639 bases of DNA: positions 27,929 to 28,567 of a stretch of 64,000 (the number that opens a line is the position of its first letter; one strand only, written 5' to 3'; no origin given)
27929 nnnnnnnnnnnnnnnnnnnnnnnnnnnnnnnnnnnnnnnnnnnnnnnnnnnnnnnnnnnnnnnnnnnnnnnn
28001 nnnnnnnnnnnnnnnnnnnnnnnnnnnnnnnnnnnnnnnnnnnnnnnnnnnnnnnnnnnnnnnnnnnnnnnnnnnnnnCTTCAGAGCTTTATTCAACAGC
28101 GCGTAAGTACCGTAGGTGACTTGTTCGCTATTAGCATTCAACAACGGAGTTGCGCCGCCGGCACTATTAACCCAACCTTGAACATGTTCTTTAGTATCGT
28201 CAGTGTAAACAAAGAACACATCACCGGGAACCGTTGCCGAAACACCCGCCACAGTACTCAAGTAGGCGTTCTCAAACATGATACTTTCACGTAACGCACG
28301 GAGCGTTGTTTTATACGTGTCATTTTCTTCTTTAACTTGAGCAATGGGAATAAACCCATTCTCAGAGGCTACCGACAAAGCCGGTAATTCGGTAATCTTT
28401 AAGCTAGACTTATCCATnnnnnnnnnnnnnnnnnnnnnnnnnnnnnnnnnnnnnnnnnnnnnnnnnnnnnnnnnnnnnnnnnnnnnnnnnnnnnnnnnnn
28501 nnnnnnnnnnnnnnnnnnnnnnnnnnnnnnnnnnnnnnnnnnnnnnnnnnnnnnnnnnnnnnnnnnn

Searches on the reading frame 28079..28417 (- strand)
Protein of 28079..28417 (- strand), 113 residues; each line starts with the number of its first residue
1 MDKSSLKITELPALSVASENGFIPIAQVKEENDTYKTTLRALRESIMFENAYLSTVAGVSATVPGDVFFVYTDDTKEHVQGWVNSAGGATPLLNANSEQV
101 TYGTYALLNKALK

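Call 11: search_solved_structures(query=A2, max_evalue=10, show_alignments=3)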
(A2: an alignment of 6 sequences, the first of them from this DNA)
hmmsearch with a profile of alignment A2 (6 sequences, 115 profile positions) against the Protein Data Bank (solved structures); distinct sequences matched with E-value up to 10: 3.
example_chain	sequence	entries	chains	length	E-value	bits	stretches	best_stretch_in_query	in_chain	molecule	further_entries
6tjf_A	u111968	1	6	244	0.0093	18.9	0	83-112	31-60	Cake6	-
6tje_A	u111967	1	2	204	0.058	16.3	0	83-112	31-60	Cake5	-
6tjd_A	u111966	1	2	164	0.46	13.4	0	83-112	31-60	Cake4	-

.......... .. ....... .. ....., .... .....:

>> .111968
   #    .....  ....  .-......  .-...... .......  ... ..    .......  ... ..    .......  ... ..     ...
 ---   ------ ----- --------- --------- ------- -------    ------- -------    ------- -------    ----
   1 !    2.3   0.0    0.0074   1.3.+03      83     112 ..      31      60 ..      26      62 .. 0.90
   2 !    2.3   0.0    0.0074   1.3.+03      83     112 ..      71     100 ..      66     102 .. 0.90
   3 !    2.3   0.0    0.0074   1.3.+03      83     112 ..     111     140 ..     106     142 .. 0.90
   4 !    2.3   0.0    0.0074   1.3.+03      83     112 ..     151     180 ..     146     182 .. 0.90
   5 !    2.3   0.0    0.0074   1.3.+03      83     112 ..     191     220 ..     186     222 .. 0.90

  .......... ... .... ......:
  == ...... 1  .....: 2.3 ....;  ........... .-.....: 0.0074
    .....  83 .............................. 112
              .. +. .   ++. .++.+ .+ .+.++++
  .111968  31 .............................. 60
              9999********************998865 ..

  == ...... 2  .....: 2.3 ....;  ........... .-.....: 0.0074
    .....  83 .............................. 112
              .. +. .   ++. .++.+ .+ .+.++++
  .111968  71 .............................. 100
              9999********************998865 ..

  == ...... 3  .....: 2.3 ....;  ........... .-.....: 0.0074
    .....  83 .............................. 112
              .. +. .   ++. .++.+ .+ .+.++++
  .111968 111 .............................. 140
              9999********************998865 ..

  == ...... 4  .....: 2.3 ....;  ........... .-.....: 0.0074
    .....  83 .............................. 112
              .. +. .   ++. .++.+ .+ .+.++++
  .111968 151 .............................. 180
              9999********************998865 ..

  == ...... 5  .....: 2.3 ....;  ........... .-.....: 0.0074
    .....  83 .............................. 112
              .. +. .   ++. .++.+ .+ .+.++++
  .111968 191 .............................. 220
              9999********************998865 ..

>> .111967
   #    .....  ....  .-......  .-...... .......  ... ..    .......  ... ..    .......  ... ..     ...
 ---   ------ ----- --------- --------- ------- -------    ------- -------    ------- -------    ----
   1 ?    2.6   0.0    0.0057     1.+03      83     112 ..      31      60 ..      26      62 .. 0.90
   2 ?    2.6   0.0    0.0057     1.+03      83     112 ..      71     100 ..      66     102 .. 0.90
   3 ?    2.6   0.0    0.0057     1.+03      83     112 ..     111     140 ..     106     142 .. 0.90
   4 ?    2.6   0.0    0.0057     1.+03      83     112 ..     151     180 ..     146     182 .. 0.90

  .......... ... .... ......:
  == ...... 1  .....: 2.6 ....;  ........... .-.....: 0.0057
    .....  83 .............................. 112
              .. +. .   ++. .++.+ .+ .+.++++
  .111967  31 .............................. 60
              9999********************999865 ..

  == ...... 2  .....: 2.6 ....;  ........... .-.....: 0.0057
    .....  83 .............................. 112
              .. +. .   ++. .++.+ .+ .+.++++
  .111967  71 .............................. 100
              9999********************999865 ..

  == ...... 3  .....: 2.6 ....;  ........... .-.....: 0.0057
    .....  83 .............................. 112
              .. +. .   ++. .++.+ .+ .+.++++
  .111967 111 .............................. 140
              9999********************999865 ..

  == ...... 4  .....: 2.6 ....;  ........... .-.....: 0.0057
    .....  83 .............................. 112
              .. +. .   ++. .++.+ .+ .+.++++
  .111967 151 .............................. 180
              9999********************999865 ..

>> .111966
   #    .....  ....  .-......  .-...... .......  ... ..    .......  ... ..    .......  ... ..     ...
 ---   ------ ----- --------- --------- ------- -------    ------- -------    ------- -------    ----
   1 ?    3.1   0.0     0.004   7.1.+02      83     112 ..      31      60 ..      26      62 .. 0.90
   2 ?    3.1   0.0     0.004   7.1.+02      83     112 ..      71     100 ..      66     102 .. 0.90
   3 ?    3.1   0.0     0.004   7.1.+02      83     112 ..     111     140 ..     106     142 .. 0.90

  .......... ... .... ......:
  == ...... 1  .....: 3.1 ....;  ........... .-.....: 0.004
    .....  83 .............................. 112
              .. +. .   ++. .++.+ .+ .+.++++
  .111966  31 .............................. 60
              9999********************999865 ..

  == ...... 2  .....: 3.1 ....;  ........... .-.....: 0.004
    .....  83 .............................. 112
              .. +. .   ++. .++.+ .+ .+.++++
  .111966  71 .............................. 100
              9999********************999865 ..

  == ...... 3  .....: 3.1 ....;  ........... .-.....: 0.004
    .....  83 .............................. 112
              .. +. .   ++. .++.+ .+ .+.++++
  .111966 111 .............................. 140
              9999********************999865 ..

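Call 12: search_protein_families(library=phrogs, alignment_id=A2, max_evalue=0.01)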
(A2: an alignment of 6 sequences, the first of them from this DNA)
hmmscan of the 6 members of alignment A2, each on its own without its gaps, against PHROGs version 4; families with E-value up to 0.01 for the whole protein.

A. member 1, seq(113 aa): 1 family
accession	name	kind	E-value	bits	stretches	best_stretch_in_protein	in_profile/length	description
phrog_27731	-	unknown function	8.5e-15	55.1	1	2-105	3-105/688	-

B. families by the number of members that match (of 6 scanned): 3 families
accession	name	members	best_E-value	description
phrog_27731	-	6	5.8e-20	-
phrog_38670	-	1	7.5e-05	tail fiber protein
phrog_24409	-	1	0.0054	-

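Call 14: find_homologous_proteins(query=A2, max_evalue=0.001)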
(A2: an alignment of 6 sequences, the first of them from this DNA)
Query A2 (6 sequences) (113 aa, profile of the alignment): 7 proteins with E <= 0.001 among 1744 candidates.
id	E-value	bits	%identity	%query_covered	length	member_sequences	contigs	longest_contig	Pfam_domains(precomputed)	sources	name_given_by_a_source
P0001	2.6e-40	155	37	98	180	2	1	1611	PF27114.1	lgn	-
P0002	1.2e-38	149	38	91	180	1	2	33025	PF27114.1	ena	-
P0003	9.3e-36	140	39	98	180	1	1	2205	PF27114.1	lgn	-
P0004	9.2e-35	137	39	98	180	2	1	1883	PF27114.1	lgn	-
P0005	7.9e-34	134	41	91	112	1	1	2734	-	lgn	-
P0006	3.5e-27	112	44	49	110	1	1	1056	-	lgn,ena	-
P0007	1.1e-10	59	45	55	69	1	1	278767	-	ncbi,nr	ncbi:hypothetical protein TOTORO_02010 [Serratia phage vB_SmaS-Totoro]|nr:hypothetical protein TOTOR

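Call 16: search_protein_families(library=pfam, proteins=[P0001, P0002, P0005], max_evalue=1)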
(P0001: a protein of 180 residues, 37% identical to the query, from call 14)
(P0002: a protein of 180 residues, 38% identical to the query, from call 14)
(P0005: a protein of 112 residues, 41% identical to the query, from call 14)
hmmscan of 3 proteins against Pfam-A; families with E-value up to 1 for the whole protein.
P0001 (180 aa): 0 families

P0002 (180 aa): 1 family
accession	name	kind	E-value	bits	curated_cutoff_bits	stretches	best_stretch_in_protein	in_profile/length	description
PF12965.13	DUF3854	-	0.19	12.1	23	1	57-102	62-107/130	Domain of unknown function (DUF3854)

P0005 (112 aa): 0 families

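Call 31: search_protein_representatives(alignment_id=A2)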
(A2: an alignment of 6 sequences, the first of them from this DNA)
Query: 6 sequences, 115 profile positions. Proteins with E-value up to 0.001 (for the whole library): 131; up to 1e-10: 113; up to 1e-30: 29. The best 131 are listed.
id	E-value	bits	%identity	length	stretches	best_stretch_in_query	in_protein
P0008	1.6e-40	153.5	-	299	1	1-114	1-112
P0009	1.0e-39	151.0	-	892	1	1-114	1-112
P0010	1.2e-39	150.8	-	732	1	1-114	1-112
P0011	1.5e-39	150.4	-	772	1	1-114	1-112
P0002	3.9e-39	149.1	-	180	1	1-114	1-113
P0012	4.3e-39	148.9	-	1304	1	1-114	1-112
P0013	9.0e-39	147.9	-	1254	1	1-114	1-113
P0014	3.0e-38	146.2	-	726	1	2-111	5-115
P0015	3.5e-38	146.0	-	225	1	1-114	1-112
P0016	3.6e-38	146.0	-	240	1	1-114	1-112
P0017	6.7e-38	145.1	-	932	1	1-114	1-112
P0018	7.4e-38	144.9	-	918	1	1-114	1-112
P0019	1.1e-37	144.4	-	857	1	1-114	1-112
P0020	1.8e-37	143.7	-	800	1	1-114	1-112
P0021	1.9e-37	143.6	-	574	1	2-111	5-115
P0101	6.4e-15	71.0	-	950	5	21-99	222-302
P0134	7.1e-05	38.6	-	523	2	48-90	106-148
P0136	4.8e-04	36.0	-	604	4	9-62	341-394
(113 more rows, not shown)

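Call 60: find_encoding_contigs(protein=P0002, flank=8000, max_places=3)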
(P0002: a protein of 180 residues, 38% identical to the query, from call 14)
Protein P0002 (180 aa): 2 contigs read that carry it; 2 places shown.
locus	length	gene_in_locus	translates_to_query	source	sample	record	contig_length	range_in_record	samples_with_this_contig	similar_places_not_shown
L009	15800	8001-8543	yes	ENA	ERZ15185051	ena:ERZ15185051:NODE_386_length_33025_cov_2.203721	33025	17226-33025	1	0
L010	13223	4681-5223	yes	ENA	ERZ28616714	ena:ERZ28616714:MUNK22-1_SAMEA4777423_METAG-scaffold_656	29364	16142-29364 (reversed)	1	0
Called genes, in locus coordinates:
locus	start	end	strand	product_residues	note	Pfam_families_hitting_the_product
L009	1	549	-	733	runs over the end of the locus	PF27114:Phage_tail_beta, PF12708:Pect-lyase_RHGA_epim (weak)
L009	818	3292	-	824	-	PF27114:Phage_tail_beta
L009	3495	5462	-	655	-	-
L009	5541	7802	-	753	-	PF27114:Phage_tail_beta, PF12708:Pect-lyase_RHGA_epim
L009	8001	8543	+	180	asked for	PF27114:Phage_tail_beta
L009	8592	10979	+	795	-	PF27114:Phage_tail_beta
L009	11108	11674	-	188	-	PF25613:DUF7941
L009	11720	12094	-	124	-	PF22751:DUF488-N3a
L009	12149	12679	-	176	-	-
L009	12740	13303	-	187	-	-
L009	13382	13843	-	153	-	-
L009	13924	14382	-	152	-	-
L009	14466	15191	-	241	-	-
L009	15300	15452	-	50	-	-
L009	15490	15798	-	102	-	?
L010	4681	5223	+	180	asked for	PF27114:Phage_tail_beta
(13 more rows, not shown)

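Call 68: search_protein_families(library=ncbifam, alignment_id=A2, max_evalue=1)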
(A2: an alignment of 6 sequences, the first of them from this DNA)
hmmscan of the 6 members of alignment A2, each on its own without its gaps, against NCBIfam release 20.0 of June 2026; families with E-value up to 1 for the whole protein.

A. member 1, seq(113 aa): 0 families

B. families by the number of members that match (of 6 scanned): 1 family
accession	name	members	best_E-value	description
NF003322.0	PRK04334.1-2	1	0.044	hypothetical protein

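Call 78: search_protein_families(library=pfam, proteins=[P0101, P0134, P0136], max_evalue=0.001)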
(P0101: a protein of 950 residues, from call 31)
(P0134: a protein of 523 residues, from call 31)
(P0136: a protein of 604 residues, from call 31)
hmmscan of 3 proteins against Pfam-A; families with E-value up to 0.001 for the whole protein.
P0101 (950 aa): 0 families

P0134 (523 aa): 0 families

P0136 (604 aa): 0 families
